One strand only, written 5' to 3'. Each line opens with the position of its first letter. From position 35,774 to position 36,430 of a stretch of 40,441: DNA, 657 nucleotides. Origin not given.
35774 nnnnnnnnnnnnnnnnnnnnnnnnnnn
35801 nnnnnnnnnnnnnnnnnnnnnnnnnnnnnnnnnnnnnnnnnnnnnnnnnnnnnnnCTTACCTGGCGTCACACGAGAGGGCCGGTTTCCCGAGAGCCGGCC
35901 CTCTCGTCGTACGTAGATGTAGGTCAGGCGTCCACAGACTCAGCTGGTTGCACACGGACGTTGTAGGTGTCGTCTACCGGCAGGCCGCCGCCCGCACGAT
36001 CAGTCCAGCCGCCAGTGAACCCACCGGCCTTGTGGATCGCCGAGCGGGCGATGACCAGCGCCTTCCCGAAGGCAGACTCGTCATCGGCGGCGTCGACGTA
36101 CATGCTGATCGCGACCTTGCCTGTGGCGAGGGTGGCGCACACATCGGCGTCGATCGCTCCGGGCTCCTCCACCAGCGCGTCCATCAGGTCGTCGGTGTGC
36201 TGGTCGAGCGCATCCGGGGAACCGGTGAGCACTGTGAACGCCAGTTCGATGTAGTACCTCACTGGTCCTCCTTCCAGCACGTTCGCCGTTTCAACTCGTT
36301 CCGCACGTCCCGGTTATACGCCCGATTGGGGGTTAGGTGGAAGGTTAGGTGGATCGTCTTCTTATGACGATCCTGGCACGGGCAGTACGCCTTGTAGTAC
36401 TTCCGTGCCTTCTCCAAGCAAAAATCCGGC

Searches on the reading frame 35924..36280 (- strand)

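Call 3: search_protein_families(library=pfam, proteins=[window:35924-36280:-], max_evalue=0.1)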
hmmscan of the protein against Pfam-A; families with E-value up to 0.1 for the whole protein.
window:35924-36280:- (118 aa): 1 family
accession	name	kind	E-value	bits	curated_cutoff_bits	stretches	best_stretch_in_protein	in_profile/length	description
PF22621.2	CurL-like_PKS_C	-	0.0022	18.4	27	1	21-56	9-44/64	CurL-like, PKS C-terminal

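Call 4: search_protein_families(library=ncbifam, proteins=[window:35924-36280:-], max_evalue=0.1)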
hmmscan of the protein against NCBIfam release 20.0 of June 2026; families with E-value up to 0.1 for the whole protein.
window:35924-36280:- (118 aa): 0 families

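Call 5: search_protein_families(library=padloc, proteins=[window:35924-36280:-], max_evalue=0.1)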
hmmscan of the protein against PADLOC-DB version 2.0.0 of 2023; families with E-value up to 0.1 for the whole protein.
window:35924-36280:- (118 aa): 0 families

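Call 6: search_protein_families(library=phrogs, proteins=[window:35924-36280:-], max_evalue=0.1)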
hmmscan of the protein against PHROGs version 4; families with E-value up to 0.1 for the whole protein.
window:35924-36280:- (118 aa): 0 families
